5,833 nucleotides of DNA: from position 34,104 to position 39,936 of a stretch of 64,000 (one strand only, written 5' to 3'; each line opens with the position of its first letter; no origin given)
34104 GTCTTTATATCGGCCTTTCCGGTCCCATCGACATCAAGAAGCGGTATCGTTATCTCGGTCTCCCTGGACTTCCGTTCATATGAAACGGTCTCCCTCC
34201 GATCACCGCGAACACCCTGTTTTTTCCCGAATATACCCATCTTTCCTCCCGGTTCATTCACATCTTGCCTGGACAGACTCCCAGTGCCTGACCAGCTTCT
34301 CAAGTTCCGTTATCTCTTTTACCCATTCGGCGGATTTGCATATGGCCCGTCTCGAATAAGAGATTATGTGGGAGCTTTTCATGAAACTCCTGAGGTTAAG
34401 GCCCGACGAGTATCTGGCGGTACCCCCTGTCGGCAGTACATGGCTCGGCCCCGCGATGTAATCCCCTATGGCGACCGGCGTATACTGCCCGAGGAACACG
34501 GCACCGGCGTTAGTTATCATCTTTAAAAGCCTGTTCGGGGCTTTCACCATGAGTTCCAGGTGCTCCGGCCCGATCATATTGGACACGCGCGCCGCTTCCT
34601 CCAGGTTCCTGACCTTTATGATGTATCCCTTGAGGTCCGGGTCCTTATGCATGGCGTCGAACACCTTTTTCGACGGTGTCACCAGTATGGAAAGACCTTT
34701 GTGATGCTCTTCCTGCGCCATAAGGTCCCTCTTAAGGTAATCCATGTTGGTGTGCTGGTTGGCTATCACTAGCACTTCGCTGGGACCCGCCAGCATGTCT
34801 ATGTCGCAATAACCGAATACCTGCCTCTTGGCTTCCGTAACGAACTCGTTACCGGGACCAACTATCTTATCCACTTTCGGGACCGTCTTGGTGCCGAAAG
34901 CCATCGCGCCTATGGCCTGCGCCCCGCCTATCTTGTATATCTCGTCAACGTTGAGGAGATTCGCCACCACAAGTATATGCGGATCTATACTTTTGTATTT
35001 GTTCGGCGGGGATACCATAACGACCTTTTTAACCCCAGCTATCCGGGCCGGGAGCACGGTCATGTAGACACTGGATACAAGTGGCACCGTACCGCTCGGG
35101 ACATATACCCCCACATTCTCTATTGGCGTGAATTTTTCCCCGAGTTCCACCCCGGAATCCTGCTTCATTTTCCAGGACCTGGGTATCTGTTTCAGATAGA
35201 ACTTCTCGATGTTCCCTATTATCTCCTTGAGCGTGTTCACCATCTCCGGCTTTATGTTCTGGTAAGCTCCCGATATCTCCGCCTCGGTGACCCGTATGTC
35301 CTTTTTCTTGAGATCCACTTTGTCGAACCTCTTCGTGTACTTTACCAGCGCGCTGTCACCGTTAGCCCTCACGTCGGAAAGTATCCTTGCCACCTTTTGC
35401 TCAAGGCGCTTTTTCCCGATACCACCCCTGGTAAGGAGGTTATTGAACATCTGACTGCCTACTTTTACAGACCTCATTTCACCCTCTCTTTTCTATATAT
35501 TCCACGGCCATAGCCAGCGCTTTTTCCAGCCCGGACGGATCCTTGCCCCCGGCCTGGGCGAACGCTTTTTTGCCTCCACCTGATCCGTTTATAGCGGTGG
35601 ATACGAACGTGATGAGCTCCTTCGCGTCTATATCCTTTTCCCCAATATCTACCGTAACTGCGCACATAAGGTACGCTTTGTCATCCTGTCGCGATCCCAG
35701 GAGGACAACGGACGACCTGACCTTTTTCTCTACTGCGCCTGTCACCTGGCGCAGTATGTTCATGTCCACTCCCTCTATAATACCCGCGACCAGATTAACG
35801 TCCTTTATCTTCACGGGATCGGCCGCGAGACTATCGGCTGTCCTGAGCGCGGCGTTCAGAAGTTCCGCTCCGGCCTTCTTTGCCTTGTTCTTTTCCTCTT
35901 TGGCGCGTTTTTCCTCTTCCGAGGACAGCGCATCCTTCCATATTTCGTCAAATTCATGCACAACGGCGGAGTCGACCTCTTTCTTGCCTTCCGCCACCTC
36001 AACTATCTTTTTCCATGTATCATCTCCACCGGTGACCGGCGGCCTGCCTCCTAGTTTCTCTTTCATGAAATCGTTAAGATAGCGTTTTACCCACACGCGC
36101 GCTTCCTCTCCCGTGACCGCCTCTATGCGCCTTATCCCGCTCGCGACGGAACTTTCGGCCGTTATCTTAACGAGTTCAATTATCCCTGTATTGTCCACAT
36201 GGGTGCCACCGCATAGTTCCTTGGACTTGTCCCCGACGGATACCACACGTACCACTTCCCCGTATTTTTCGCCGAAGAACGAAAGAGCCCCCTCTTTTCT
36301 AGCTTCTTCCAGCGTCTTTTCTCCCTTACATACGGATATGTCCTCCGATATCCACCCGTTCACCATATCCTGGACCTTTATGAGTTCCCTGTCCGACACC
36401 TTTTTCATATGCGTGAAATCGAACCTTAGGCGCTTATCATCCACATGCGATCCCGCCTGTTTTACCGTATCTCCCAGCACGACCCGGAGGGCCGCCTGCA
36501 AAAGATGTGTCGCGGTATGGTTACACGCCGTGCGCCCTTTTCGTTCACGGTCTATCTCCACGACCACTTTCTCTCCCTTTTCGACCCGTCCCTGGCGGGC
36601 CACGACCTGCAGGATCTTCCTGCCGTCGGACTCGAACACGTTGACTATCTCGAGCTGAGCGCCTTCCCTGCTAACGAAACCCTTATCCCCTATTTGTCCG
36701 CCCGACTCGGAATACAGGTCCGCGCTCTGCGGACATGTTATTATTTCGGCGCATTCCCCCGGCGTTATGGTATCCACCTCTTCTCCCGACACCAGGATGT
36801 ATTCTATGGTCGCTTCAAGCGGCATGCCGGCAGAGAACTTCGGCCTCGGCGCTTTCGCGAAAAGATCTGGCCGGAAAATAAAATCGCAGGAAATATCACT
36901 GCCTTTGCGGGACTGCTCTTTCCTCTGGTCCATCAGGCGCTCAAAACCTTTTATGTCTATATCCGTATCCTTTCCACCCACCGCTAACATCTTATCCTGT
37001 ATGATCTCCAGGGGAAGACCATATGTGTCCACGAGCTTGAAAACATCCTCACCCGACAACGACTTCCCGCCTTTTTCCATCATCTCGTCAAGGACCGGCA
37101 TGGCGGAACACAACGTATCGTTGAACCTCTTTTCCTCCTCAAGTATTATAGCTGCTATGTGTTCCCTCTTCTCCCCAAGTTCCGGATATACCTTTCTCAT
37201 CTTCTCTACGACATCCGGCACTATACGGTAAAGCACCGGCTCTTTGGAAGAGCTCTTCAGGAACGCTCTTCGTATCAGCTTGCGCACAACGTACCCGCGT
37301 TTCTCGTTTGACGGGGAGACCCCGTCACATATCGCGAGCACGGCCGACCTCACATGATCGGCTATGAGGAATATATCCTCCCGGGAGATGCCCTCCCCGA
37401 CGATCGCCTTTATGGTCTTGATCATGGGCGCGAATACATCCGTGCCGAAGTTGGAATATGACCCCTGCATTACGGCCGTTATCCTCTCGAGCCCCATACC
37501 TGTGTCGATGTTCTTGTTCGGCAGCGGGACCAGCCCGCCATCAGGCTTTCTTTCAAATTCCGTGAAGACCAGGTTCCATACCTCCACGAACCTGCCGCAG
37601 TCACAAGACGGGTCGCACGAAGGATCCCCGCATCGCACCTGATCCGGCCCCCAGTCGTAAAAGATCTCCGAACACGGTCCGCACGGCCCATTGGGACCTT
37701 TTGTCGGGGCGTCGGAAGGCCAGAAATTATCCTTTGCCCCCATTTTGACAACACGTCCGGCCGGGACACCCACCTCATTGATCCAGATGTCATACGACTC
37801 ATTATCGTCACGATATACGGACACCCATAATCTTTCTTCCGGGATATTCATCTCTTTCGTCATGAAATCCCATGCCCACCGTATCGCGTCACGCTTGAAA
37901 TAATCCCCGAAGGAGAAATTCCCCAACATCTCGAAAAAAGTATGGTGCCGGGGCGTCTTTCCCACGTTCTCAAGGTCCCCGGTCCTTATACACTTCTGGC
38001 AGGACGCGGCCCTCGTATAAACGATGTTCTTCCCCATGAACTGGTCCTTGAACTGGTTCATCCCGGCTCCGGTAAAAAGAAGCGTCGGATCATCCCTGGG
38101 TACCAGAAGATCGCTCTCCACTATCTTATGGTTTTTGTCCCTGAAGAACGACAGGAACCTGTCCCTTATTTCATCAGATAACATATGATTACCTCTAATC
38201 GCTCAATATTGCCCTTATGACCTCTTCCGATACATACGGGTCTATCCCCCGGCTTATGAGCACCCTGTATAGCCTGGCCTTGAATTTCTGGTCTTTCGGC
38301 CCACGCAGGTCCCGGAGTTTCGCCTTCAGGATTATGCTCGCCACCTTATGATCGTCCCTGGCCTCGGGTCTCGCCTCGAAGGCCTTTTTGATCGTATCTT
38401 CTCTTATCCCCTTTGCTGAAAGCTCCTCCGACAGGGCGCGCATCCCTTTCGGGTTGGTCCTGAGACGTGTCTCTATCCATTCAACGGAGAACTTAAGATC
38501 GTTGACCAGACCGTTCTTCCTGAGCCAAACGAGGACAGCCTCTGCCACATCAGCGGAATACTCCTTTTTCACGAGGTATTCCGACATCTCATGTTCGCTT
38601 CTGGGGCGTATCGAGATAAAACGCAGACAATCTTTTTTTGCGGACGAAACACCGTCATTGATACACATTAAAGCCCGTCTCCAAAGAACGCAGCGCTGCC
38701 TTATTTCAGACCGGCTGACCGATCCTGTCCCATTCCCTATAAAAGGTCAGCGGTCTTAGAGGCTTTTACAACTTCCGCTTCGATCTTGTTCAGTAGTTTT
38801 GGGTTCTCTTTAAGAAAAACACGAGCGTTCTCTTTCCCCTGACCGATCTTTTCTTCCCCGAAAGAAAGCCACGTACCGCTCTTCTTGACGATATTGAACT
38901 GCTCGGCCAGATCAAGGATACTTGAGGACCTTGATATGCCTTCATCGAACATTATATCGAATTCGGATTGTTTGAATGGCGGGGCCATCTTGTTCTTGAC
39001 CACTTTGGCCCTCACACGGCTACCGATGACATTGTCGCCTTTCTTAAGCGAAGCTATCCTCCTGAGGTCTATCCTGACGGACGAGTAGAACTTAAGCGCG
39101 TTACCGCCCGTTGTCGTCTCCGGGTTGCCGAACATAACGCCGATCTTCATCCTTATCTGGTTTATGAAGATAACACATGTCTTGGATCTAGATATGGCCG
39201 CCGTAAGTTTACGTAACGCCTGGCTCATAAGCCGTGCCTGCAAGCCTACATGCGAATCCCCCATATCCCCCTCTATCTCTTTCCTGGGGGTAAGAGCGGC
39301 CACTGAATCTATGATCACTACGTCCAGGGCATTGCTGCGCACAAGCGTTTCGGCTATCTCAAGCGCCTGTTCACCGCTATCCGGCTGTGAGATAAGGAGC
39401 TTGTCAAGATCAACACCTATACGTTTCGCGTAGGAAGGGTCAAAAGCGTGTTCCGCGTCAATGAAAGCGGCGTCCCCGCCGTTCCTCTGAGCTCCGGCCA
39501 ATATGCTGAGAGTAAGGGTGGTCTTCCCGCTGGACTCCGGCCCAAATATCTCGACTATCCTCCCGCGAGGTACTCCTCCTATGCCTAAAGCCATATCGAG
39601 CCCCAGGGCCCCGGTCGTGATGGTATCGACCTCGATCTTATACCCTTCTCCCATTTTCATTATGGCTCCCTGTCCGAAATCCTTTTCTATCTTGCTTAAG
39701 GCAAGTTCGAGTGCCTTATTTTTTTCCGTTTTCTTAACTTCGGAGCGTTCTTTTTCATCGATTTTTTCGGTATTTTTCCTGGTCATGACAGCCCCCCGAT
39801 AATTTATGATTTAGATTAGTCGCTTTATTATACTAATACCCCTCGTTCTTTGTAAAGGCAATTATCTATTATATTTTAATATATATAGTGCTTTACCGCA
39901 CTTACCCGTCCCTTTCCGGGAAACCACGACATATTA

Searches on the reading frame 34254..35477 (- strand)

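Call 16: search_protein_families(library=pfam, proteins=[window:34254-35477:-], max_evalue=0.001)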
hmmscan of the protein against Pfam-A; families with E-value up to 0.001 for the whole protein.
window:34254-35477:- (407 aa): 1 family
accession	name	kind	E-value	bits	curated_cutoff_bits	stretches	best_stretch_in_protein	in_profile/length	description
PF00815.25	Histidinol_dh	-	4.3e-143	477.7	27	1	21-405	7-410/411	Histidinol dehydrogenase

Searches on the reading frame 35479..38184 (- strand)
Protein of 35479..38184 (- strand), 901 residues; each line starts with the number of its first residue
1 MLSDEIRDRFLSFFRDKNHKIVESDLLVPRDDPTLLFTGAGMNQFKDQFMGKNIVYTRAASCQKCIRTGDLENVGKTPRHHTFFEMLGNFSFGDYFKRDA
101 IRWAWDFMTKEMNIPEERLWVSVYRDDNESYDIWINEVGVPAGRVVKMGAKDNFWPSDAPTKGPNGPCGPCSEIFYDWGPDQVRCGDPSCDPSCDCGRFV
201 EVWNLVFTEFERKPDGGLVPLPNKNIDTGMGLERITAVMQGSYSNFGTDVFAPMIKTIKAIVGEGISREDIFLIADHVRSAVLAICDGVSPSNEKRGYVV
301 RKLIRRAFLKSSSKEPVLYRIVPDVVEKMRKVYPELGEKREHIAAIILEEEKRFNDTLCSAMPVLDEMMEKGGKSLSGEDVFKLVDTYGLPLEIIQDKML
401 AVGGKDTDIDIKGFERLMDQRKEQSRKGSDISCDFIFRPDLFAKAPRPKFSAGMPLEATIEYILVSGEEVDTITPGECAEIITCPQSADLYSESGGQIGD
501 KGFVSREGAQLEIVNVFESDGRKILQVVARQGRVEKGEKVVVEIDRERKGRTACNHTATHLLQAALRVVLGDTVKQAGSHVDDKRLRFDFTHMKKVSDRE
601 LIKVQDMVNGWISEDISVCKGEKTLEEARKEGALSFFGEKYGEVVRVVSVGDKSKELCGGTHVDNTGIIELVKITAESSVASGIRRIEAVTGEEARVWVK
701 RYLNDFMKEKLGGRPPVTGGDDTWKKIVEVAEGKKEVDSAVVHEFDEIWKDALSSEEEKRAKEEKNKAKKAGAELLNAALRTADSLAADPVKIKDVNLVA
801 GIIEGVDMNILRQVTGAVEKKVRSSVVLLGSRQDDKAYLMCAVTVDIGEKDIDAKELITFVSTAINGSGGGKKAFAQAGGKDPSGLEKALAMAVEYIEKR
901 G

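Call 16: search_protein_families(library=pfam, proteins=[window:35479-38184:-], max_evalue=0.001)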
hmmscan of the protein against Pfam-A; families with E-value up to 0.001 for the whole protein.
window:35479-38184:- (901 aa): 3 families
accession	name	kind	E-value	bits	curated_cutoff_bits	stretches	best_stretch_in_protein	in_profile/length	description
PF01411.24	tRNA-synt_2c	-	6.3e-165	550.3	30.3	1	5-548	1-552/552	tRNA synthetases class II (A)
PF07973.19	tRNA_SAD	-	1.3e-16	60.7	24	1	645-688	1-44/44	Threonyl and Alanyl tRNA synthetase second additional domain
PF02272.25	DHHA1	-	6.9e-14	52.6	25.9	1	797-898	3-101/102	DHHA1 domain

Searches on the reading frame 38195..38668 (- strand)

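Call 16: search_protein_families(library=pfam, proteins=[window:38195-38668:-], max_evalue=0.001)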
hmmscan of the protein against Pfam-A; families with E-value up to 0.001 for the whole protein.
window:38195-38668:- (157 aa): 2 families
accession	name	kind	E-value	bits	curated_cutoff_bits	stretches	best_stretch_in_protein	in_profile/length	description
PF21982.2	RecX_HTH1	-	2.2e-15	56.8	26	1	10-49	1-40/40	RecX, first three-helix domain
PF02631.22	RecX_HTH2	-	1.2e-10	41.9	26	1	56-96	1-41/42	RecX, second three-helix domain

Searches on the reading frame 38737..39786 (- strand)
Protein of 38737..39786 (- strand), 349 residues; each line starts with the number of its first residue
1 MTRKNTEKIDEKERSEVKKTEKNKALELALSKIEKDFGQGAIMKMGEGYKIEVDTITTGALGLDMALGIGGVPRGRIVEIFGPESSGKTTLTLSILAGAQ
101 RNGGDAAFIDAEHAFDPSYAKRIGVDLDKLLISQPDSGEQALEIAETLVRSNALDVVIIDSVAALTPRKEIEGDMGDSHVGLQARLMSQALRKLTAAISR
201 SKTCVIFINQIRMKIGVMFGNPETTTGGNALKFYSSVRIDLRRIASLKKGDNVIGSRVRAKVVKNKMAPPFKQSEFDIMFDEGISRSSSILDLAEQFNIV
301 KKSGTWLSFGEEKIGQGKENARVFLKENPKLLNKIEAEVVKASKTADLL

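Call 16: search_protein_families(library=pfam, proteins=[window:38737-39786:-], max_evalue=0.001)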
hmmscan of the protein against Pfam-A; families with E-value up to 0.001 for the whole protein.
window:38737-39786:- (349 aa): 7 families
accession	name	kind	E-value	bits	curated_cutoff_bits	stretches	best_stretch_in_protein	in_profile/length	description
PF00154.27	RecA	-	2.8e-137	456.8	27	1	24-285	1-262/262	recA bacterial DNA recombination protein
PF21096.2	RecA_C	-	2.3e-21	76.1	27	1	289-342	2-55/57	RecA C-terminal domain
PF08423.17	Rad51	-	3e-12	46.8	22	1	52-244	4-212/244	Rad51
PF06745.19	ATPase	-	1.4e-07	31.6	26.6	1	57-220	2-167/231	KaiC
PF01637.24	ATPase_2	-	9.9e-05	22.7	33.2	1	76-208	21-116/225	ATPase domain predominantly from Archaea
PF13191.12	AAA_16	-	0.00065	20.7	32.6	0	74-210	23-140/167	AAA ATPase domain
PF13479.12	AAA_24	-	0.00066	20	27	0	78-167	5-78/195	AAA domain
